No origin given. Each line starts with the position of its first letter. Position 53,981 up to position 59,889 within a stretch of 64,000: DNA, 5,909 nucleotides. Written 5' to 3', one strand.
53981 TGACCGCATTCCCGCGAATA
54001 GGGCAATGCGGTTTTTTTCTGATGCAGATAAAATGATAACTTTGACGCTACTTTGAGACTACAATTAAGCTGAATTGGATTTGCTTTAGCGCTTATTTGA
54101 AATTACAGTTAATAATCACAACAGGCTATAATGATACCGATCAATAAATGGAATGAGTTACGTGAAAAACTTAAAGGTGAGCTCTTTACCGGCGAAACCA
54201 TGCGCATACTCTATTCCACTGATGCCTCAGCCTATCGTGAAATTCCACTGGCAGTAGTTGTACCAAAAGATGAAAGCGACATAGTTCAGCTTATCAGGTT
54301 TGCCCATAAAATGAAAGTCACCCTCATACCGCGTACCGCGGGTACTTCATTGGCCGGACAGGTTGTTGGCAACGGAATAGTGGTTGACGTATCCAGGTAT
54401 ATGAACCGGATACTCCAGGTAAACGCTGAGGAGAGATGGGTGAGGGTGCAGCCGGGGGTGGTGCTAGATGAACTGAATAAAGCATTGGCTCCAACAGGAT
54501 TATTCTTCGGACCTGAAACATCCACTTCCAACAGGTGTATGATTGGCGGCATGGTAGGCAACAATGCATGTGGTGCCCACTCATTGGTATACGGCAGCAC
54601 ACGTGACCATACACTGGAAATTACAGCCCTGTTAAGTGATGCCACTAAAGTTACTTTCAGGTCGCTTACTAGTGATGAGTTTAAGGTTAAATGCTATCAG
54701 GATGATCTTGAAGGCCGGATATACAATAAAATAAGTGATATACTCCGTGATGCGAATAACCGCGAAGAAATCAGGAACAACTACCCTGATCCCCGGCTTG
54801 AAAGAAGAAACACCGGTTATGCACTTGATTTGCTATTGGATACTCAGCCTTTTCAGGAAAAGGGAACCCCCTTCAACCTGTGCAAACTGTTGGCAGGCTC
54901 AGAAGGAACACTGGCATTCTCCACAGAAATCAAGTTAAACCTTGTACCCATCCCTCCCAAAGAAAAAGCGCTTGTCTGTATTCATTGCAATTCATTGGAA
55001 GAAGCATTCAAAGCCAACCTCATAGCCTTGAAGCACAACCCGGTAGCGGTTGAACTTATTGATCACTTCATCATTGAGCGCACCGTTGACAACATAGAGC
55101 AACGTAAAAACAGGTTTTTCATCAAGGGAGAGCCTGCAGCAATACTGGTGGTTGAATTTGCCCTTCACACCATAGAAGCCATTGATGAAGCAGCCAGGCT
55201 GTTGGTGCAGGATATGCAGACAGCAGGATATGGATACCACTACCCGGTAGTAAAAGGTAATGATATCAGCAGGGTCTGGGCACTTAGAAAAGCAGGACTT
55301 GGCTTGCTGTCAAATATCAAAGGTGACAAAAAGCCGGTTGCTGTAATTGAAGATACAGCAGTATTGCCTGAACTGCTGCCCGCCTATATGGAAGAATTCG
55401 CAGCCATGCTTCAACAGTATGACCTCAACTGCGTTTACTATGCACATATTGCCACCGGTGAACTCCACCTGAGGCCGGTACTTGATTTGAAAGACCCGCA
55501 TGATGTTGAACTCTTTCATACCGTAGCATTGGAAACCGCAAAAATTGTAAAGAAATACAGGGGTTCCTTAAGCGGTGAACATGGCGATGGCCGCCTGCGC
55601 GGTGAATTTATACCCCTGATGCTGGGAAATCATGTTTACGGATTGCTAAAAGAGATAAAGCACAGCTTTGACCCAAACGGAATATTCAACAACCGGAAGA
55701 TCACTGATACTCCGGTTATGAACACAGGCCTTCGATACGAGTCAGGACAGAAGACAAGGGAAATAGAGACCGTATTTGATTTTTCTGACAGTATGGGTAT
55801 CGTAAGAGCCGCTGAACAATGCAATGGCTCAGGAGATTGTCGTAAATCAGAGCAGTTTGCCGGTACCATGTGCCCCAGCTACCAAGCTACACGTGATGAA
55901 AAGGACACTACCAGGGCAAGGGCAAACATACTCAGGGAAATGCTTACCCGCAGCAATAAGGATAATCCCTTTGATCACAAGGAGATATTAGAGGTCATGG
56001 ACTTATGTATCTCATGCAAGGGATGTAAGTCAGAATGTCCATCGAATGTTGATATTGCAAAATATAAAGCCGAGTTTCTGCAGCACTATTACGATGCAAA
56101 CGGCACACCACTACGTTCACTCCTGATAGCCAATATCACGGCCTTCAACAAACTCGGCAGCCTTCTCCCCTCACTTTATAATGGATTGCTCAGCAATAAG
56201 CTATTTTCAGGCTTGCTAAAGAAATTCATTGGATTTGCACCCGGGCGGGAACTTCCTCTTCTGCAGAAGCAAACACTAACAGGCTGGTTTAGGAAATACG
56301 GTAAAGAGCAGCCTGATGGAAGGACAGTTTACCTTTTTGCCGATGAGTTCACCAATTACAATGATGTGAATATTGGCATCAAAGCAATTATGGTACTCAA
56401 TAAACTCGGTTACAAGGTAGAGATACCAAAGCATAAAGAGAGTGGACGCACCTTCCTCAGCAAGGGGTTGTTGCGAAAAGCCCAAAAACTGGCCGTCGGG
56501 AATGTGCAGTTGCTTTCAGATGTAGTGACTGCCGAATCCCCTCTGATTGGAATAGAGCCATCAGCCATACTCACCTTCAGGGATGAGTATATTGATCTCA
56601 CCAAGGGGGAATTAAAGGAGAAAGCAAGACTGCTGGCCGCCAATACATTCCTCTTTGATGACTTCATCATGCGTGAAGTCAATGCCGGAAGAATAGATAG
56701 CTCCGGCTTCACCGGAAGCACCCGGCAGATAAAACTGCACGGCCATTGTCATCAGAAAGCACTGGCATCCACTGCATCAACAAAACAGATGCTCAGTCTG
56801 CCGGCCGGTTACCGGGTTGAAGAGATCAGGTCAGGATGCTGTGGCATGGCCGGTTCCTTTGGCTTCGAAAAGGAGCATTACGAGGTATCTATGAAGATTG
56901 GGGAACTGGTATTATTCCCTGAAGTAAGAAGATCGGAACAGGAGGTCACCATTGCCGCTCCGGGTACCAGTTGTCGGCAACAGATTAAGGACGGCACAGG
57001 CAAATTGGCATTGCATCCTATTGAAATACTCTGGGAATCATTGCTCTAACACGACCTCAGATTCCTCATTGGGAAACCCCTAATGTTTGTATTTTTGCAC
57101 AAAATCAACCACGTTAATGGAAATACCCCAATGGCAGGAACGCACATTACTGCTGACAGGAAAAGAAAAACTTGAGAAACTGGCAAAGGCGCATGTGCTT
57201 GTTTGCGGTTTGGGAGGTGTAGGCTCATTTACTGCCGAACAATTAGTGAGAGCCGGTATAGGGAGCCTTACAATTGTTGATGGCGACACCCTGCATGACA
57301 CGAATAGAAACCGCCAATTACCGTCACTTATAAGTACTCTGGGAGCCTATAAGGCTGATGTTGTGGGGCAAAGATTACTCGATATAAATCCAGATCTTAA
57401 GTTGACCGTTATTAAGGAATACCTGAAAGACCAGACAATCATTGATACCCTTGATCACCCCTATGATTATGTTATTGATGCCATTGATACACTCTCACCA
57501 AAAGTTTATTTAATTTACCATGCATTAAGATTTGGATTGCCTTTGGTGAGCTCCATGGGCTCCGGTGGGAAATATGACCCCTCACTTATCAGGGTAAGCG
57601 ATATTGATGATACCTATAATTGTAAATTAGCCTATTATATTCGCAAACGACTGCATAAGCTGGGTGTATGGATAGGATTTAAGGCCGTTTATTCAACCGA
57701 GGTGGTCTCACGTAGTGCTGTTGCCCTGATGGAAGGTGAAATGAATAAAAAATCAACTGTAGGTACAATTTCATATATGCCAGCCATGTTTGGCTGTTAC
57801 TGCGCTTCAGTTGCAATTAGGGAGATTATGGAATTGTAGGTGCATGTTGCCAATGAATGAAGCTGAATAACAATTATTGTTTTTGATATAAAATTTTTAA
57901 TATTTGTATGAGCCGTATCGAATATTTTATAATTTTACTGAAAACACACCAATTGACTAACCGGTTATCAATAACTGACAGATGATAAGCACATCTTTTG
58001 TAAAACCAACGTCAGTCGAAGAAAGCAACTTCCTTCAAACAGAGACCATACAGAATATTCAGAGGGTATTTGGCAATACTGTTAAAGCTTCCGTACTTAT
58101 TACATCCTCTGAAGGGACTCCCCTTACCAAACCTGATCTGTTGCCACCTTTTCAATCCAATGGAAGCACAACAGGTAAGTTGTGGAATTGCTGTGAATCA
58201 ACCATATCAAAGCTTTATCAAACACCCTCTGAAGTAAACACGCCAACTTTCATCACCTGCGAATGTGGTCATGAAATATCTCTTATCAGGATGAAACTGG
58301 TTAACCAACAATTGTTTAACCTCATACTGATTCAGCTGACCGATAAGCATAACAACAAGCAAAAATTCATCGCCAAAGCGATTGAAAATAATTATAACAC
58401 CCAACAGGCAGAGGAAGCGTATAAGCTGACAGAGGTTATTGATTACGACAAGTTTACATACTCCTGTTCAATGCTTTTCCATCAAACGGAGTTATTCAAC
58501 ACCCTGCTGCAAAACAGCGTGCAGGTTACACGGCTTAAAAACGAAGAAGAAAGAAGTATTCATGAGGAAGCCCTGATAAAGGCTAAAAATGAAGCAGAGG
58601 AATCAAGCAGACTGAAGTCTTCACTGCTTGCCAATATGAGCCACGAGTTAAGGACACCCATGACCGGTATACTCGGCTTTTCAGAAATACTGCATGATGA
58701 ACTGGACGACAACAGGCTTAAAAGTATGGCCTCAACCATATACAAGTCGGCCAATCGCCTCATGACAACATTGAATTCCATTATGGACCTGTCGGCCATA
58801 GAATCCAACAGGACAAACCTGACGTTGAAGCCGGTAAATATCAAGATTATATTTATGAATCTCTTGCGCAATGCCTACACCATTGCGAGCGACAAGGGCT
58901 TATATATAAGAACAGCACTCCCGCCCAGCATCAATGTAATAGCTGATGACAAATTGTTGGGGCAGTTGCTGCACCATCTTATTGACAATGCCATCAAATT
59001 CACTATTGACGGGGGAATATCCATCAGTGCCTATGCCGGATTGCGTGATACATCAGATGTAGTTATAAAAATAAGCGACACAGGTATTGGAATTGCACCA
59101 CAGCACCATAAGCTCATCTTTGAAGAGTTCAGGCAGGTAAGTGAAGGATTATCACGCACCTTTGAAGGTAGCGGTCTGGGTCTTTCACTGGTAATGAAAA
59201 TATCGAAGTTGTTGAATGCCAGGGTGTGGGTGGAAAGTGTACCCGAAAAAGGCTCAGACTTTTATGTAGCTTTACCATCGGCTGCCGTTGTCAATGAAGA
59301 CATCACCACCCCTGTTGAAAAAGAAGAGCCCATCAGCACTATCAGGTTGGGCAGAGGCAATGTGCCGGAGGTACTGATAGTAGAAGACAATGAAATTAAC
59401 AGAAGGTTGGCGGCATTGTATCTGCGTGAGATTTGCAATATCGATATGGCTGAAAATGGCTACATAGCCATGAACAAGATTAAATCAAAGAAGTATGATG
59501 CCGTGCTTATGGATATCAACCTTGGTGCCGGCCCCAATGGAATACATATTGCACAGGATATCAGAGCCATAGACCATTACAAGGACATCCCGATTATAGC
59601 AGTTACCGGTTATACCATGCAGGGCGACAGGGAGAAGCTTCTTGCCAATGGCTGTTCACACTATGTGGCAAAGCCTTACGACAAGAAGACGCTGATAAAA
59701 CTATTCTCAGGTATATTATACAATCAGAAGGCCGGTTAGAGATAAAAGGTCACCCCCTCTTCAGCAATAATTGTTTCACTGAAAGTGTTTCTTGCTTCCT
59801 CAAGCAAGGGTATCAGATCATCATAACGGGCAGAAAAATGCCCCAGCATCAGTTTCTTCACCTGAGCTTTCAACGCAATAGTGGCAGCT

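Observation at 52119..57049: lplA - DUF1338 (HglS-like) - YdiJ-like: candidate 2-oxoadipate to D-2-hydroxyglutarate to 2-oxoglutarate module in an anaerobe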

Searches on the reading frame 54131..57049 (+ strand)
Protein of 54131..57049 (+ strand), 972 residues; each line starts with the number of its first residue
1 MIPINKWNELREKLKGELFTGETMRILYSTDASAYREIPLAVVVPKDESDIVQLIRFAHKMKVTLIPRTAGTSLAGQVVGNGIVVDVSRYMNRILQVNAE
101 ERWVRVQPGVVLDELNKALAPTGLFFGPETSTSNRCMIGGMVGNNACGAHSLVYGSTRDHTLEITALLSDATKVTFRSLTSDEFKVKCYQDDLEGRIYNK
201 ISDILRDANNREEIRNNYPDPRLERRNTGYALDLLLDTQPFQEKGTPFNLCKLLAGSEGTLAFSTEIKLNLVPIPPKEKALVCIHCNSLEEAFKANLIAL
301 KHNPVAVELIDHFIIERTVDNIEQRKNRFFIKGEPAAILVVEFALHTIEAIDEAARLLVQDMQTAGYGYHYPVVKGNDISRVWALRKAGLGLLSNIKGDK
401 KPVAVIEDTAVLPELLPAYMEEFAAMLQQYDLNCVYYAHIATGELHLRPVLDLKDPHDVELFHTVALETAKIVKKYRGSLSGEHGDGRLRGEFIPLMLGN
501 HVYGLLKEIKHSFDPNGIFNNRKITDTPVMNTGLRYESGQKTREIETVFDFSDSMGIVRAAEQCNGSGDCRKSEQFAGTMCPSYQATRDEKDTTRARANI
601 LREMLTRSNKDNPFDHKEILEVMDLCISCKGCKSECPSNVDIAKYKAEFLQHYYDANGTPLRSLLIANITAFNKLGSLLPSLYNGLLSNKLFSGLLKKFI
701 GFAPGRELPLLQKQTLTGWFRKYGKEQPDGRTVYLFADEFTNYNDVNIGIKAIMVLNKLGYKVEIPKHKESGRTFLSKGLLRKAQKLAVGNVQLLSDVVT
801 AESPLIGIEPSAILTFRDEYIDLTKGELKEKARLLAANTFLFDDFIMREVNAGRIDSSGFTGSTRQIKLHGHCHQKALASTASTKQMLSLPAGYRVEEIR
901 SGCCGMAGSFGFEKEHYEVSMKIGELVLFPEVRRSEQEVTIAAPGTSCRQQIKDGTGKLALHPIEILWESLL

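Call 3: search_protein_families(library=pfam, proteins=[window:54131-57049:+])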
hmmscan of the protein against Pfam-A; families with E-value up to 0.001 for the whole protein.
window:54131-57049:+ (972 aa): 4 families
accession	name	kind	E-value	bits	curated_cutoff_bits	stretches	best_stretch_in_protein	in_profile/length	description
PF02913.24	FAD-oxidase_C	-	1.4e-41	143.3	21.2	1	276-524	2-248/248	FAD linked oxidases, C-terminal domain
PF01565.28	FAD_binding_4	-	3.4e-37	127.7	26.4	1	39-174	1-136/139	FAD binding domain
PF13534.11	Fer4_17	-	6.4e-09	36.7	22.2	1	563-641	1-61/61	4Fe-4S dicluster domain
PF13183.11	Fer4_8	-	1.3e-07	32.5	27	1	561-640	2-68/68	4Fe-4S dicluster domain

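Call 4: search_protein_families(library=ncbifam, proteins=[window:54131-57049:+])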
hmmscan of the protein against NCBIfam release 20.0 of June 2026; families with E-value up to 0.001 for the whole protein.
window:54131-57049:+ (972 aa): 13 families
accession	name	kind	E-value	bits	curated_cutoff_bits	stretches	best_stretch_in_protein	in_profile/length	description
NF049975.1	2HglutDHaseYdiJ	equivalog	5.7e-199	663.3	1350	2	12-610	25-623/1018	D-2-hydroxyglutarate dehydrogenase YdiJ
NF008369.0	PRK11168.1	equivalog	8.9e-64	215.8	278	1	616-971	50-399/401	anaerobic glycerol-3-phosphate dehydrogenase subunit C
TIGR00387.1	glcD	equivalog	2.6e-61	207.7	567.9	2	247-522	146-412/413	glycolate oxidase subunit GlcD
NF008408.0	PRK11230.1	equivalog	2.1e-47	161.7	897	2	19-180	36-198/499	glycolate oxidase subunit GlcD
TIGR03379.1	glycerol3P_GlpC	equivalog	2.6e-42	145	279.9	1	621-971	49-396/397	anaerobic glycerol-3-phosphate dehydrogenase subunit GlpC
NF045670.1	quin_L_LdhH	equivalog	2.3e-26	92.3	800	1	617-958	347-691/706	L-lactate dehydrogenase (quinone) large subunit LdhH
NF008439.0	PRK11282.1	equivalog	6e-12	45.1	284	1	49-176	9-136/358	glycolate oxidase subunit GlcE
NF053785.1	DcplphribOxDprE1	equivalog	1.8e-11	43.9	500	1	42-175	18-149/449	decaprenylphosphoryl-beta-D-ribose oxidase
NF008434.0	PRK11274.1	equivalog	3.6e-10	39.3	333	1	576-642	30-91/409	glycolate oxidase subunit GlcF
NF004898.0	PRK06259.1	equivalog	1.2e-06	27.5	385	1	580-798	145-330/488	fumarate reductase (CoM/CoB) subunit TfrB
TIGR01678.1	FAD_lactone_ox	subfamily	1.1e-05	24.5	396.8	1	28-146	4-120/438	sugar 1,4-lactone oxidase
TIGR01679.1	bact_FAD_ox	subfamily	4.7e-05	22.5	292.25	1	38-148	11-116/419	FAD-linked oxidoreductase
TIGR01677.1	pln_FAD_oxido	subfamily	0.00031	19.4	383.1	1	41-164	36-164/560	FAD-dependent oxidoreductase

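Call 10: search_solved_structures(query=window:54131-57049:+, max_evalue=0.00001)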
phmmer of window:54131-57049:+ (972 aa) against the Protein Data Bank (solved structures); distinct sequences matched with E-value up to 0.00001: 24.
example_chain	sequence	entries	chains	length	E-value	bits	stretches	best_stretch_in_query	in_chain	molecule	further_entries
9qgz_A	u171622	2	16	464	2.4e-38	134.9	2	34-172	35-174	Glycolate oxidase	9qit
7qh2_C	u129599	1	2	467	1.1e-27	99.7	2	37-171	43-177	Lactate dehydrogenase (NAD(+),ferredoxin) subunit LctD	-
8jdc_A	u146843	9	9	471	4.6e-23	84.4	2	20-171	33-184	Probable D-lactate dehydrogenase, mitochondrial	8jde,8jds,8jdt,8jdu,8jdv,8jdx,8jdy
3pm9_A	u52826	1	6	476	2.1e-22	82.2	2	31-174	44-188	Putative oxidoreductase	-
8jdb_A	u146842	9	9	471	8.6e-22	80.2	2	20-171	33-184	Probable D-lactate dehydrogenase, mitochondrial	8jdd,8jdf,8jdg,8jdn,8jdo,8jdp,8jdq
4bby_A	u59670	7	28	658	2.7e-14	55.3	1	32-163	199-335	ALKYLDIHYDROXYACETONEPHOSPHATE SYNTHASE, PEROXISOMAL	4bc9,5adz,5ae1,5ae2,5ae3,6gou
4bc7_A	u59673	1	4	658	2.7e-14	55.3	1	32-163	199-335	ALKYLDIHYDROXYACETONEPHOSPHATE SYNTHASE, PEROXISOMAL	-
4bca_A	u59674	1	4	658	3.5e-14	55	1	32-163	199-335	ALKYLDIHYDROXYACETONEPHOSPHATE SYNTHASE, PEROXISOMAL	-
6lpn_A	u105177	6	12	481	7.8e-14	53.8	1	42-174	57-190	D-2-hydroxyglutarate dehydrogenase, mitochondrial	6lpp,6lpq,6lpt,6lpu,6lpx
2uuu_A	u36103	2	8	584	1.2e-12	49.9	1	21-164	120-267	ALKYLDIHYDROXYACETONEPHOSPHATE SYNTHASE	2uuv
6v42_A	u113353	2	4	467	3.4e-08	35.1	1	42-160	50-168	FAD/FMN-containing dehydrogenase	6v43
1e8f_A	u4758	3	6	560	5.1e-06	28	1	39-121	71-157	VANILLYL-ALCOHOL OXIDASE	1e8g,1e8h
1e0y_A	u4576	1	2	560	5.2e-06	27.9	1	39-122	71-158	VANILLYL-ALCOHOL OXIDASE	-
1dzn_A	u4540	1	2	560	5.2e-06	27.9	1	39-122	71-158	VANILLYL-ALCOHOL OXIDASE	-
5mxj_A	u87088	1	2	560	5.6e-06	27.8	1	39-121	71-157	Vanillyl-alcohol oxidase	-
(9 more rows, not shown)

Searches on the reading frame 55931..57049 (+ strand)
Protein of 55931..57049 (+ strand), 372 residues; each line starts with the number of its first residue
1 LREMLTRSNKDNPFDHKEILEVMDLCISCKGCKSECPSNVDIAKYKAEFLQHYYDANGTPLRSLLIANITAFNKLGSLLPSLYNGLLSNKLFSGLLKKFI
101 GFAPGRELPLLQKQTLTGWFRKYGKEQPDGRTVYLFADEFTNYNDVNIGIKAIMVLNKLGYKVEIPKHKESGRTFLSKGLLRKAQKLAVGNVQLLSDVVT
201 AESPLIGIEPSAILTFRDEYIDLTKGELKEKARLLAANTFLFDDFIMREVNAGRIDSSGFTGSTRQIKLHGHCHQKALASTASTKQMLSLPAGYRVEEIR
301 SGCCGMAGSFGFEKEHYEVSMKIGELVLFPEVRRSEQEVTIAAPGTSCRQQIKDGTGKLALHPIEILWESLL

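Call 35: search_protein_families(library=pfam, proteins=[window:55931-57049:+], max_evalue=0.01)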
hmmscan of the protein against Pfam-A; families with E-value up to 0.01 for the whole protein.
window:55931-57049:+ (372 aa): 4 families
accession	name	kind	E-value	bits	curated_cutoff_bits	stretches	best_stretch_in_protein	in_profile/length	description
PF13534.11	Fer4_17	-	0.00026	21.9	22.2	1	13-41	33-61/61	4Fe-4S dicluster domain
PF13183.11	Fer4_8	-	0.0024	18.8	27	1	19-40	47-68/68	4Fe-4S dicluster domain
PF13237.11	Fer4_10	-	0.0033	17.8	25.5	1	23-42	6-25/53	4Fe-4S dicluster domain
PF13187.11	Fer4_9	-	0.0045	17.4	27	1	26-47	2-23/52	4Fe-4S dicluster domain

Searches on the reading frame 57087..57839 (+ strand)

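Call 3: search_protein_families(library=pfam, proteins=[window:57087-57839:+])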
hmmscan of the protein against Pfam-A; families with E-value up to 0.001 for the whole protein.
window:57087-57839:+ (250 aa): 1 family
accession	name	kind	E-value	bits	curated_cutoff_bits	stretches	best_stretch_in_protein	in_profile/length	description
PF00899.27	ThiF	-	4.7e-33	114.8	28.1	1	20-245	4-200/238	ThiF family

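Call 4: search_protein_families(library=ncbifam, proteins=[window:57087-57839:+])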
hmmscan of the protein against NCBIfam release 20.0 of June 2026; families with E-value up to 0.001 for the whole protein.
window:57087-57839:+ (250 aa): 21 families
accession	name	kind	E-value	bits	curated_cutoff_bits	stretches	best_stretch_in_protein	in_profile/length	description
NF011696.0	PRK15116.1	equivalog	8.5e-45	153.5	304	1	22-191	18-187/268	tRNA cyclic N6-threonylcarbamoyladenosine(37) synthase TcdA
NF006395.0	PRK08644.1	equivalog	6e-28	97.9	159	1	24-175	20-171/215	sulfur carrier protein ThiS adenylyltransferase ThiF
TIGR02356.1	adenyl_thiF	equivalog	7.4e-24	84.3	275.25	1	24-156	11-142/203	thiazole biosynthesis adenylyltransferase ThiF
NF004281.0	PRK05690.1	subfamily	2.2e-21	76.2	266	1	26-156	24-153/250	molybdopterin-synthase adenylyltransferase MoeB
NF006077.0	PRK08223.1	equivalog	8.1e-21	74.2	266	1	19-137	13-130/296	hypothetical protein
TIGR02354.1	thiF_fam2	equivalog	1e-20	74.5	152.2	1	26-177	13-164/200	thiamine biosynthesis protein ThiF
NF004111.0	PRK05600.1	equivalog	1e-19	70.9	437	1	25-154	32-160/371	ThiF family adenylyltransferase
NF006444.0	PRK08762.1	equivalog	2.2e-19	69.3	449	1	25-156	138-268/387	molybdopterin-synthase adenylyltransferase MoeB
TIGR02355.1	moeB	equivalog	7.3e-18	64.8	376.55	1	29-157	19-146/240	molybdopterin-synthase adenylyltransferase MoeB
NF047750.1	SAMPActivE1UbaA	equivalog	3.4e-16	59.4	450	1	25-153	23-150/270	SAMP-activating enzyme E1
NF011424.0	PRK14851.1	subfamily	4.3e-16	58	1170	1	22-138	31-146/679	hypothetical protein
NF011425.0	PRK14852.1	equivalog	1.8e-15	55.9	1337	1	29-156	327-455/989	hypothetical protein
NF005902.0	PRK07878.1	equivalog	4.7e-15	55.4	647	1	29-146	37-152/392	adenylyltransferase/sulfurtransferase MoeZ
NF006204.0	PRK08328.1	equivalog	8.1e-15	55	339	1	17-157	10-150/231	hypothetical protein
NF005646.0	PRK07411.1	equivalog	2.1e-14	53.5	633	1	25-146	29-148/390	molybdopterin-synthase adenylyltransferase MoeB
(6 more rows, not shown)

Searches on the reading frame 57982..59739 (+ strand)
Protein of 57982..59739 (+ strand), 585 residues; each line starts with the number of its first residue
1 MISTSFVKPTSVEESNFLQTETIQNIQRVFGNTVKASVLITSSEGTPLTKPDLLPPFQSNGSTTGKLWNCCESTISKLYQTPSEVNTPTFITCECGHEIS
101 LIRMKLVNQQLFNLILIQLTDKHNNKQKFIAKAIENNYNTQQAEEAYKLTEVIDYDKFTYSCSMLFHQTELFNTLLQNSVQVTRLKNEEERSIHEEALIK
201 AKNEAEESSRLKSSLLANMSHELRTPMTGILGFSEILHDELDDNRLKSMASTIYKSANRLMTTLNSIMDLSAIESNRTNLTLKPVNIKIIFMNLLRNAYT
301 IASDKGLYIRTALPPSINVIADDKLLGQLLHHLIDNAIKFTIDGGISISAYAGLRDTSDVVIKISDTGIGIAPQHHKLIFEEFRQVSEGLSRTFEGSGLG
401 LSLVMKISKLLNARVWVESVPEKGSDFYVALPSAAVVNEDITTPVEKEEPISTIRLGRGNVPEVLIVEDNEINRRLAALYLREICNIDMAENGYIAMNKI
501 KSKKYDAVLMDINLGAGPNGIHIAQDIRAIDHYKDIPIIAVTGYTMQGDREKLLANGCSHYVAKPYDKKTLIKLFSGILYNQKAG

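Call 3: search_protein_families(library=pfam, proteins=[window:57982-59739:+])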
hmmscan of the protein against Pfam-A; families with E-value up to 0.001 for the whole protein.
window:57982-59739:+ (585 aa): 4 families
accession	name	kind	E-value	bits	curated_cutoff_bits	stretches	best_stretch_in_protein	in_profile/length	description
PF02518.31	HATPase_c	-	1.9e-24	86.7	26.4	1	322-433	2-109/111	Histidine kinase-, DNA gyrase B-, and HSP90-like ATPase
PF00072.30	Response_reg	-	4.8e-20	72.2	30.2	1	464-574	1-109/111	Response regulator receiver domain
PF00512.31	HisKA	-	4.4e-17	62.3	26.9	1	212-275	2-65/66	His Kinase A (phospho-acceptor) domain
PF10114.15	PocR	-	2.4e-09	37.6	23.9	1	17-168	2-153/162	Sensory domain found in PocR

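Call 4: search_protein_families(library=ncbifam, proteins=[window:57982-59739:+])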
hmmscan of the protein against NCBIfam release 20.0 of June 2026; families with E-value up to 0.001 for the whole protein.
window:57982-59739:+ (585 aa): 129 families (the best 25 are shown)
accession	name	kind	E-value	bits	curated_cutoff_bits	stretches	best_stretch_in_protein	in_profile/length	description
TIGR02956.1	TMAO_torS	equivalog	5.9e-73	246.4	676.5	1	155-583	409-824/967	TMAO reductase system sensor histidine kinase/response regulator TorS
NF041947.1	LuxQ_Vibrio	equivalog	1.2e-71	241.8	1200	1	100-575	370-835/843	quorum-sensing autoinducer 2 sensor kinase/phosphatase LuxQ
NF008318.0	PRK11107.1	equivalog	2.3e-69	234.4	890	2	198-433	279-518/920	two-component sensor histidine kinase BarA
NF038297.2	hybrid_HK_HrmK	equivalog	2.5e-67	227.9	725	1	170-575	192-604/607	hybrid histidine kinase/response regulator HrmK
NF045901.1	HisKinLetSLeg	equivalog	1.4e-58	198.7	1650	2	189-432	273-517/906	two-component system sensor histidine kinase LetS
NF008302.0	PRK11091.1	equivalog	1.7e-58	198.5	838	1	200-579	271-643/779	aerobic respiration two-component sensor histidine kinase ArcB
NF011874.0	PRK15347.1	equivalog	2.1e-55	188.3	852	2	171-435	358-616/921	two component system sensor kinase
NF046044.1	PnpS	equivalog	4.2e-49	167.6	400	1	137-432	97-390/390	two-component system histidine kinase PnpS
NF008099.0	PRK10841.1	equivalog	1.3e-48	165.5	920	2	192-433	450-690/949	two-component system sensor histidine kinase RcsC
NF041832.1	near_NosP_CTERM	subfamily_domain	1.2e-44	152.9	400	1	210-565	5-356/370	NahK/ErcS family hybrid sensor histidine kinase/response regulator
TIGR02966.1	phoR_proteo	equivalog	4.9e-43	147.4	334.2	1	127-430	28-332/333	phosphate regulon sensor histidine kinase PhoR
NF047465.1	hybrid_HK_LvrA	exception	6.6e-42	143.5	1200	1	184-571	174-576/819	hybrid histidine kinase/response regulator LvrA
NF047874.1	MASE3_PAS_HK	subfamily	1.7e-40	139.4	560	1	110-447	292-639/655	MASE3 domain-containing sensor histidine kinase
NF008543.0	PRK11466.1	equivalog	8.2e-40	136.4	982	1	200-580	432-799/914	TMAO reductase system sensor histidine kinase/response regulator TorS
NF007420.1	PRK09959.1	equivalog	3.2e-37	127.7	1995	1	178-570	678-1065/1197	acid-sensing system histidine kinase EvgS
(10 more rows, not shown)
